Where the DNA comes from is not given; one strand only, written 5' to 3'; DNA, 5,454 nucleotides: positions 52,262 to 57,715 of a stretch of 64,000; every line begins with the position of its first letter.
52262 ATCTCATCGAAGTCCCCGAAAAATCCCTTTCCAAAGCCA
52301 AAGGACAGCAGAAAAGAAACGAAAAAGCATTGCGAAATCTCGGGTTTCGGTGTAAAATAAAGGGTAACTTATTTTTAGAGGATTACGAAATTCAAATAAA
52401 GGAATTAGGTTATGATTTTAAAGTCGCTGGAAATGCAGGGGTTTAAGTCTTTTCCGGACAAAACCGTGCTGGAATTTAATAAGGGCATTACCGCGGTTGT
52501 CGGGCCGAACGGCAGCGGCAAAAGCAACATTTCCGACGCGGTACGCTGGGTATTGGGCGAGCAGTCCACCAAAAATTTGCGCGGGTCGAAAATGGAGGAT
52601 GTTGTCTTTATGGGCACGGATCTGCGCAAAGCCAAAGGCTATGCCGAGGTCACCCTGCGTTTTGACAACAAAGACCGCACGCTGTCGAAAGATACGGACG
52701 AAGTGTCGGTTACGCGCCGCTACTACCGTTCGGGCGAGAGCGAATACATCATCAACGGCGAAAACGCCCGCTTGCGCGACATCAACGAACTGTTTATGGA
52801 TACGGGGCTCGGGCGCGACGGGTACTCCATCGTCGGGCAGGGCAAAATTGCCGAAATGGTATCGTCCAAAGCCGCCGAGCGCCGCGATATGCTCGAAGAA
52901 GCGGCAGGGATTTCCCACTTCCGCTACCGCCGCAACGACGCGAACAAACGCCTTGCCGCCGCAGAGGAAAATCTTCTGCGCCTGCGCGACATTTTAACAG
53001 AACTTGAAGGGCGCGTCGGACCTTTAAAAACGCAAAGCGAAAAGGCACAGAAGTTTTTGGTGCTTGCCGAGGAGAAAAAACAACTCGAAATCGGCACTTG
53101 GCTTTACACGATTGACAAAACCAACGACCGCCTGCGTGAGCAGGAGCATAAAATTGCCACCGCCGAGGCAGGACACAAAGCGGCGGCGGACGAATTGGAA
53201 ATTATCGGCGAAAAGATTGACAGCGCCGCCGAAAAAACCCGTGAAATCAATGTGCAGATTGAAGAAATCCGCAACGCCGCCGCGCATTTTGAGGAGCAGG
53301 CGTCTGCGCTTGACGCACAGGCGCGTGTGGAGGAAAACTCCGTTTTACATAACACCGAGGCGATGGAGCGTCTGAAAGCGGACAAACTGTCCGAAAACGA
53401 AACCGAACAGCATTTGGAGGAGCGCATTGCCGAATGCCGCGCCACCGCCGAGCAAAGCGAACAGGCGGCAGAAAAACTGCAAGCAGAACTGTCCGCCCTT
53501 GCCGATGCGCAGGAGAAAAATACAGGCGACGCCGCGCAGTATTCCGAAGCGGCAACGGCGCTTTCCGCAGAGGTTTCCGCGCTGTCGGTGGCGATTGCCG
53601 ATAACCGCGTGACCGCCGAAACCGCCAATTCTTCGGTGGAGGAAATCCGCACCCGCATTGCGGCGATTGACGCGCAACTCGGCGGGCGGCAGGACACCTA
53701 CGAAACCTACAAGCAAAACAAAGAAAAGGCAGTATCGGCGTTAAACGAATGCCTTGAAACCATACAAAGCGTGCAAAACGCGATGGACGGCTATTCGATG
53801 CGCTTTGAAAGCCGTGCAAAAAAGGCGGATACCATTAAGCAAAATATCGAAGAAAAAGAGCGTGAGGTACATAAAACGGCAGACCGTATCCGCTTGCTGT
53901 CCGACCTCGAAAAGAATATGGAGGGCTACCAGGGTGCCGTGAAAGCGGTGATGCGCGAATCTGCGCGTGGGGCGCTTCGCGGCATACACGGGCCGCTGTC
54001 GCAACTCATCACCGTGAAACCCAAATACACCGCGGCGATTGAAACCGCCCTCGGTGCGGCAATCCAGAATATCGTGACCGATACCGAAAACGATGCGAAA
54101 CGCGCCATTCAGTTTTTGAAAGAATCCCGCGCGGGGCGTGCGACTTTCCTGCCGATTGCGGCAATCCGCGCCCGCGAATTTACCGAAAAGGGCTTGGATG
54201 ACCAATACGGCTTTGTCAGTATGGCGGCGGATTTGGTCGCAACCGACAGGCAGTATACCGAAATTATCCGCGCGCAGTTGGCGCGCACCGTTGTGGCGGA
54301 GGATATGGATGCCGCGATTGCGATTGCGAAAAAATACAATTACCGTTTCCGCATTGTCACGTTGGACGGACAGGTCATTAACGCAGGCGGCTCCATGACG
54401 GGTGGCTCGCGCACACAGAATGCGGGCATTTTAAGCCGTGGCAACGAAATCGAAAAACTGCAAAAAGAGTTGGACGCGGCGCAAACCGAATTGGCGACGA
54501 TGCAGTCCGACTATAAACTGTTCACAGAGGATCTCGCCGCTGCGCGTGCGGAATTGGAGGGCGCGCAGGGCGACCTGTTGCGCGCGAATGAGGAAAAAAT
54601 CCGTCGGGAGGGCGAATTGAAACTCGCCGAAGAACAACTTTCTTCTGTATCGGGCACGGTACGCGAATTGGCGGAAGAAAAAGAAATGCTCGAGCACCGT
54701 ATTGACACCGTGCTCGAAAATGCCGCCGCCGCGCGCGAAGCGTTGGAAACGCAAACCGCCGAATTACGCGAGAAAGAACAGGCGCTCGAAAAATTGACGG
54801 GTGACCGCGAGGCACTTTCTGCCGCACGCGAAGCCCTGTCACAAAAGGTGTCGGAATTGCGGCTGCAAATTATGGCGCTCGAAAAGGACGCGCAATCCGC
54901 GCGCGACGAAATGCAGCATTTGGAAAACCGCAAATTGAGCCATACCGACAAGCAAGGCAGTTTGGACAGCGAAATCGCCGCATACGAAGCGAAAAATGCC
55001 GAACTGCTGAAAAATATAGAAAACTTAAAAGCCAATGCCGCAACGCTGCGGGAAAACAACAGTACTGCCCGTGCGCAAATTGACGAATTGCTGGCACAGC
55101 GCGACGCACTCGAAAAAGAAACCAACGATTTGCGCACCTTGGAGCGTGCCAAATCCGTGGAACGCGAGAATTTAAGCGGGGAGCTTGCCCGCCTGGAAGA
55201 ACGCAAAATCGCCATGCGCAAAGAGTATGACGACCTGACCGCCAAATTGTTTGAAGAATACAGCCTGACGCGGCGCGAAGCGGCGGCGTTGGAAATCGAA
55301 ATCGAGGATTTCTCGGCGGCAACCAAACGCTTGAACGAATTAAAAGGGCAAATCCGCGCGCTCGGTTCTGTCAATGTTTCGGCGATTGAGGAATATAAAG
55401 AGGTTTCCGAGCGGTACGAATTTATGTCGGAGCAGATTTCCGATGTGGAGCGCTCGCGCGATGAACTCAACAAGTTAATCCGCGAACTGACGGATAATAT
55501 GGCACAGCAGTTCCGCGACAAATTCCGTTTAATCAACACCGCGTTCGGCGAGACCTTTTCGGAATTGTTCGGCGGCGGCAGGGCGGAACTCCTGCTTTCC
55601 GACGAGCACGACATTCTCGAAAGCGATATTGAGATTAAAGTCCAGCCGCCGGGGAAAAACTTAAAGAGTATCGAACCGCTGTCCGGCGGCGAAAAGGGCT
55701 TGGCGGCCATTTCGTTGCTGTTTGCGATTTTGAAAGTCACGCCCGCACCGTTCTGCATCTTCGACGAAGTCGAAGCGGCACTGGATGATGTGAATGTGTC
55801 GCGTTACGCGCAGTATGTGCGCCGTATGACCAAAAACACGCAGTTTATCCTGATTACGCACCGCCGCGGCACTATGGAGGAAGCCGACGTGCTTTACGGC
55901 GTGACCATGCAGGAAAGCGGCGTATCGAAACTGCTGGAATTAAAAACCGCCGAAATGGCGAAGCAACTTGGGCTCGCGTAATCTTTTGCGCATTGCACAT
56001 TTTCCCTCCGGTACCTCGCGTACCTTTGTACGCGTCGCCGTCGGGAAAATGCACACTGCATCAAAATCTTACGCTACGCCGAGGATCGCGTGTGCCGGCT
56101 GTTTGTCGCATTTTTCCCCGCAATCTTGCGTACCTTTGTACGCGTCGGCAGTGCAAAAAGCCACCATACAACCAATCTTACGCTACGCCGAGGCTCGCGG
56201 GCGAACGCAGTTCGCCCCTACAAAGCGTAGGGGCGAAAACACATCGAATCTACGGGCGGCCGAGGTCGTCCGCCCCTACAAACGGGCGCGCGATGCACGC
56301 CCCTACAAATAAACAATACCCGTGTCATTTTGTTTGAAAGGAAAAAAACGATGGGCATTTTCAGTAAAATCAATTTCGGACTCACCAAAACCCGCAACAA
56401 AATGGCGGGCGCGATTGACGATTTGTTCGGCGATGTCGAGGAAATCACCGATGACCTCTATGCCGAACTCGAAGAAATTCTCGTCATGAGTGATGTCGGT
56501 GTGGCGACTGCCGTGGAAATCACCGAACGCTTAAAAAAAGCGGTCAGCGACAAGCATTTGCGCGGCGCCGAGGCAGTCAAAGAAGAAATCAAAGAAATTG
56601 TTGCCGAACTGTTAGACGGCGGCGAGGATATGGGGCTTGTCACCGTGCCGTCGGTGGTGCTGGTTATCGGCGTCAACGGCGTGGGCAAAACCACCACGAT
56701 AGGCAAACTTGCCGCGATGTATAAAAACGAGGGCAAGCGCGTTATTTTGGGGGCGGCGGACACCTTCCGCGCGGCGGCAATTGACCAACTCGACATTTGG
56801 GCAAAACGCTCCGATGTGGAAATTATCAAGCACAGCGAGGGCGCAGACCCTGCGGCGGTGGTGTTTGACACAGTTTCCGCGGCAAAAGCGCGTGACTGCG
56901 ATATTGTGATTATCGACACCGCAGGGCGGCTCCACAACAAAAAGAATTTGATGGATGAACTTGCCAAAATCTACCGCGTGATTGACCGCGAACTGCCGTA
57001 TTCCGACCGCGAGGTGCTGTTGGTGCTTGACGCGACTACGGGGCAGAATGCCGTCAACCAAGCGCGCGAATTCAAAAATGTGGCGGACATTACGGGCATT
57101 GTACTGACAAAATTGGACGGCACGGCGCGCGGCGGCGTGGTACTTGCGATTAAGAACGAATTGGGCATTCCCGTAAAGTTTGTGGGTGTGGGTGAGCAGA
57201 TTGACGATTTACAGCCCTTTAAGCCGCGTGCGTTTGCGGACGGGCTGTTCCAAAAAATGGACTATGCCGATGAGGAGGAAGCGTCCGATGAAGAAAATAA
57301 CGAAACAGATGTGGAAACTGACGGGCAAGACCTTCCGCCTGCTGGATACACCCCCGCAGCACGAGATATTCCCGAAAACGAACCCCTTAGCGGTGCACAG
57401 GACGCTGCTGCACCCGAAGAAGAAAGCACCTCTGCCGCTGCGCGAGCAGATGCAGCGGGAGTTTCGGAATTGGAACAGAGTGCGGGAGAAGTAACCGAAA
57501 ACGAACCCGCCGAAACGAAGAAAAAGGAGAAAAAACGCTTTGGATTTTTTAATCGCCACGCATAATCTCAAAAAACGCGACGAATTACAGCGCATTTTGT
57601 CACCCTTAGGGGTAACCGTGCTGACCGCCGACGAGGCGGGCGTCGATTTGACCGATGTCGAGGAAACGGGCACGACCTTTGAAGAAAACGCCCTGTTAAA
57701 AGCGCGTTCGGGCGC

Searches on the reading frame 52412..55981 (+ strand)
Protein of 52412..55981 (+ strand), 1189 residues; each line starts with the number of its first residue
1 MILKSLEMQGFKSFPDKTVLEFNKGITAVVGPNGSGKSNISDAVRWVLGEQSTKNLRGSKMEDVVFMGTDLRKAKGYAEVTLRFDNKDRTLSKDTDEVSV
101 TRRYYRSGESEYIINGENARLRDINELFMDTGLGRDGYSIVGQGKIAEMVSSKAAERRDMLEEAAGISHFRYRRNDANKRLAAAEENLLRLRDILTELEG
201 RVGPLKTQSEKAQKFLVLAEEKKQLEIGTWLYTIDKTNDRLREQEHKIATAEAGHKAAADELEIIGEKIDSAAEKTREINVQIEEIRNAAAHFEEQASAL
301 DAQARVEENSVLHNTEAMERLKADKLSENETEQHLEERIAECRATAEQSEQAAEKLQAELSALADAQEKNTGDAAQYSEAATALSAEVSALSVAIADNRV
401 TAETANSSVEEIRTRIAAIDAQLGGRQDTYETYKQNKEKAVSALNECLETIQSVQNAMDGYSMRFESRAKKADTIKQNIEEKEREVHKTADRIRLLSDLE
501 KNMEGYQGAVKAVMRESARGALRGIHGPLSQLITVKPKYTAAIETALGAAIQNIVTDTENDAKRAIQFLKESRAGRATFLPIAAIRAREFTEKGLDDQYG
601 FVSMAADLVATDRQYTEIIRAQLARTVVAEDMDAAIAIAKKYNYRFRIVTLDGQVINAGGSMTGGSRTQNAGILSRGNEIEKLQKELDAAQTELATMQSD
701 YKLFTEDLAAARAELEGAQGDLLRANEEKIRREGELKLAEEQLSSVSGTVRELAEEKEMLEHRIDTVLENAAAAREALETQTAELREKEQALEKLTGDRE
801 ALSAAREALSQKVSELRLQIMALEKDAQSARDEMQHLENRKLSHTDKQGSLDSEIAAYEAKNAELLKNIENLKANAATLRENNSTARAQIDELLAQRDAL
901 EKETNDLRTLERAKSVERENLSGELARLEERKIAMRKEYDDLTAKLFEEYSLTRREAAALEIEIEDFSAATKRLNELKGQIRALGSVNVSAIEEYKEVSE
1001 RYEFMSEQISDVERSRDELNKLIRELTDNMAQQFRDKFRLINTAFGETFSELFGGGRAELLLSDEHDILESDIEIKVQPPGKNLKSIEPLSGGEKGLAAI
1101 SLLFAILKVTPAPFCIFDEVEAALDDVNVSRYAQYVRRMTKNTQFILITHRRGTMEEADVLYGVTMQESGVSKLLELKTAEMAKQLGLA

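Call 56: search_protein_families(library=pfam, proteins=[window:52412-55981:+], max_evalue=0.001)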
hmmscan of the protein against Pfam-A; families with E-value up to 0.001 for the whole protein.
window:52412-55981:+ (1189 aa): 6 families
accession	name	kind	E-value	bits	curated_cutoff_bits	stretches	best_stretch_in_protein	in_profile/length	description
PF02463.25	SMC_N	-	1.5e-74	250.6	40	1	3-1172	2-219/220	RecF/RecN/SMC N terminal domain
PF06470.18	SMC_hinge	-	3.1e-30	105.4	22.5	1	523-639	2-116/116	SMC proteins Flexible Hinge Domain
PF13476.12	AAA_23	-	3.9e-15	57.5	27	1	5-246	1-198/201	AAA domain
PF13175.12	AAA_15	-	5.8e-12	46.4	32.1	1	1-370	1-263/374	AAA ATPase domain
PF13304.12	AAA_21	-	1.4e-07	32.3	27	1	26-66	1-46/304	AAA domain, putative AbiEii toxin, Type IV TA system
PF13555.12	AAA_29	-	1.1e-05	25.5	27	1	4-49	2-47/61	P-loop containing region of AAA domain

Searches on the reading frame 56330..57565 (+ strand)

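Call 56: search_protein_families(library=pfam, proteins=[window:56330-57565:+], max_evalue=0.001)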
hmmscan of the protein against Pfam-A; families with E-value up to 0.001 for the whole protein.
window:56330-57565:+ (411 aa): 7 families
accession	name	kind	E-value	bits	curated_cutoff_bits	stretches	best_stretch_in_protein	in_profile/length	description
PF00448.28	SRP54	-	1.9e-80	269.6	22.7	1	107-307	1-195/196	SRP54-type protein, GTPase domain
PF02881.24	SRP54_N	-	5.6e-12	46.1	22.4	1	28-89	4-73/75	SRP54-type protein, helical bundle domain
PF13604.12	AAA_30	-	4.2e-07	30.3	27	1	109-205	20-104/191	AAA domain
PF01656.29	CbiA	-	0.00016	22.1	25.4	1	116-268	8-89/125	CobQ/CobB/MinD/ParA nucleotide binding domain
PF13245.12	AAA_19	-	0.00017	22.2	25.1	1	108-202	12-103/134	AAA domain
PF13191.12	AAA_16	-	0.00021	22.3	32.6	1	107-197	24-104/167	AAA ATPase domain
PF13401.12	AAA_22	-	0.00032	21.5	27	1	108-217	6-110/130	AAA domain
